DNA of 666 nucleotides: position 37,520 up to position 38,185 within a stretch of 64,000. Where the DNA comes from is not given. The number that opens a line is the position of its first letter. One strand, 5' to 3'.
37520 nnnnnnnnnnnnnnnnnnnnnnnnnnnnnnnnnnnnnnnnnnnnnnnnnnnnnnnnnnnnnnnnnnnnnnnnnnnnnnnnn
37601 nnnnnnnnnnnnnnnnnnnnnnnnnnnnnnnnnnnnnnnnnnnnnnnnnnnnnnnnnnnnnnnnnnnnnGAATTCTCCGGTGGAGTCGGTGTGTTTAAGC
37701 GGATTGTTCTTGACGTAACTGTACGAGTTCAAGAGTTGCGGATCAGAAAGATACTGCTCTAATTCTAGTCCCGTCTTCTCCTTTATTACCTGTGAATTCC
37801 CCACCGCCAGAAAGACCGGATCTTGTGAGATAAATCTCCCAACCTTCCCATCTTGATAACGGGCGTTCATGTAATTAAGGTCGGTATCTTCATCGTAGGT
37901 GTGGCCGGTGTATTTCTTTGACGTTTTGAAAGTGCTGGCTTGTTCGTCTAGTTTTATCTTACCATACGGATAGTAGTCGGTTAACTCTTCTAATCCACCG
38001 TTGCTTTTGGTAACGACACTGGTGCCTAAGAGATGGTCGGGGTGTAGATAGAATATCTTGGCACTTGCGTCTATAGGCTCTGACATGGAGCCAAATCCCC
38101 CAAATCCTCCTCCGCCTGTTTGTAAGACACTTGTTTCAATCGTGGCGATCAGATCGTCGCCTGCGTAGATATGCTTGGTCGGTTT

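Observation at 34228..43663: RHS polymorphic-toxin locus: Tc-toxin-like main gene plus two orphan C-terminal toxin cassettes, a third core stub and three putative immunity genes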

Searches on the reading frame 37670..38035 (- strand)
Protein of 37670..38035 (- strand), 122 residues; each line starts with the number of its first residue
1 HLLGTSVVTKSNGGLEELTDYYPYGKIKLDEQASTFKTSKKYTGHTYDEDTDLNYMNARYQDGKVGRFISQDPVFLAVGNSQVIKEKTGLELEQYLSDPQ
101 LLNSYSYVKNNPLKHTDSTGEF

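Call 72: find_related_loci(query=A3, collection=metagenome_contigs, flank=8000)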
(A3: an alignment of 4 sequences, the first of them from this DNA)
Query A3 (122 aa) in metagenome_contigs; peptide patterns used: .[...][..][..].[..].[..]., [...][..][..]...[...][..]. (x = any residue, [..] = any of these).
112 stretches matched a pattern; 40 encode a relative of the query (tblastn E <= 1e-3); 40 distinct loci.
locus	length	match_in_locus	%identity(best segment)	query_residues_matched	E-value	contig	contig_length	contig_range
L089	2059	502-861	56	1-120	2e-44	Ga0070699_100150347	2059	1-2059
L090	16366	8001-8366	56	1-122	1e-44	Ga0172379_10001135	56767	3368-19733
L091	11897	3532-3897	52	1-122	2e-41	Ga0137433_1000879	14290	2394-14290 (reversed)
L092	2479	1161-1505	51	7-121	3e-39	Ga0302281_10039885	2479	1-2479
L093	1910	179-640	44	1-121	5e-38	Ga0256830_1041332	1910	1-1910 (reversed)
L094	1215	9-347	48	1-122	3e-39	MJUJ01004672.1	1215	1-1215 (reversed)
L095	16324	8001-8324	48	1-122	1e-37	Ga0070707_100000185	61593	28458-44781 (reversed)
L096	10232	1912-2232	49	1-121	9e-36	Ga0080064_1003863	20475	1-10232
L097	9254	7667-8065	47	1-122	4e-35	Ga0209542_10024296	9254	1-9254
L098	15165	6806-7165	50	1-121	3e-38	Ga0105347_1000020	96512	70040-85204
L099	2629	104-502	42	1-122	2e-32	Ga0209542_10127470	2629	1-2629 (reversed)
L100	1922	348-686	45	1-121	5e-31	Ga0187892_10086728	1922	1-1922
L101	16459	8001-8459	38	1-122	1e-30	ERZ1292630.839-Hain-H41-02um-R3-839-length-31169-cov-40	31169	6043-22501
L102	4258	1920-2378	38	1-122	1e-30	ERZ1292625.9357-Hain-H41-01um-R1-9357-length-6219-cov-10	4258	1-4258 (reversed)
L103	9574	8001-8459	38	1-122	1e-30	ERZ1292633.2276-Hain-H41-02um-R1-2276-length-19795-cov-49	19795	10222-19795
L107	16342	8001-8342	43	1-122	2e-29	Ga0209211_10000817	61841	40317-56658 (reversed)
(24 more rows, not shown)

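Call 96: search_protein_families(library=pfam, proteins=[L090:169-7518:+, L097:296-8464:+, L107:330-8888:+], max_evalue=0.00001)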
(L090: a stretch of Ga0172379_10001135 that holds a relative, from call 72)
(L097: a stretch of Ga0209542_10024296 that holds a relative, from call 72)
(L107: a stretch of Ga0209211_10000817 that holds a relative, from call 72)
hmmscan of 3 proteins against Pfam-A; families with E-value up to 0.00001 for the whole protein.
L090:169-7518:+ (2450 aa): 6 families
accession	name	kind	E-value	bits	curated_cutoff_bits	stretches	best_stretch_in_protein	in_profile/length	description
PF05593.20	RHS_repeat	-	2.6e-29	101.4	22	2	1281-1311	1-31/38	RHS Repeat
PF02018.23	CBM_4_9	-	6.5e-26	91.8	25.9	2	1700-1832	2-133/136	Carbohydrate binding domain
PF13517.12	FG-GAP_3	-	7.6e-16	58.9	26.9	2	427-500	1-60/61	FG-GAP-like repeat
PF03534.18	SpvB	-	1e-14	54.9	22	1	145-231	5-88/287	Salmonella virulence plasmid 65kDa B protein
PF01839.29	FG-GAP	-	1.4e-08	34.9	22.1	0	663-674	9-20/37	FG-GAP repeat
PF25788.1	Ig_Rha78A_N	-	7e-07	29.9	27.4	1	1853-1941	17-94/105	Rha78A-like, N-terminal immunoglobulin domain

L097:296-8464:+ (2723 aa): 3 families
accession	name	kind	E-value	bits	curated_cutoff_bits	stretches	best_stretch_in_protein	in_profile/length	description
PF25788.1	Ig_Rha78A_N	-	9.2e-24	84.2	27.4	2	2033-2140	1-99/105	Rha78A-like, N-terminal immunoglobulin domain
PF03534.18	SpvB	-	5.8e-16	59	22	1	57-223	2-185/287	Salmonella virulence plasmid 65kDa B protein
PF13517.12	FG-GAP_3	-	1.1e-09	39.2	26.9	0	357-429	1-60/61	FG-GAP-like repeat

L107:330-8888:+ (2853 aa): 4 families
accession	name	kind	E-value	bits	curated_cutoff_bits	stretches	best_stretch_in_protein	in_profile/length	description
PF03534.18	SpvB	-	5.6e-17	62.3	22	1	53-212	5-184/287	Salmonella virulence plasmid 65kDa B protein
PF13517.12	FG-GAP_3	-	6.7e-17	62.3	26.9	3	400-469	1-60/61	FG-GAP-like repeat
PF25788.1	Ig_Rha78A_N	-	5.4e-14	52.8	27.4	1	2024-2128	2-98/105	Rha78A-like, N-terminal immunoglobulin domain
PF05593.20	RHS_repeat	-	8.1e-10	39.3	22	0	1190-1220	1-31/38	RHS Repeat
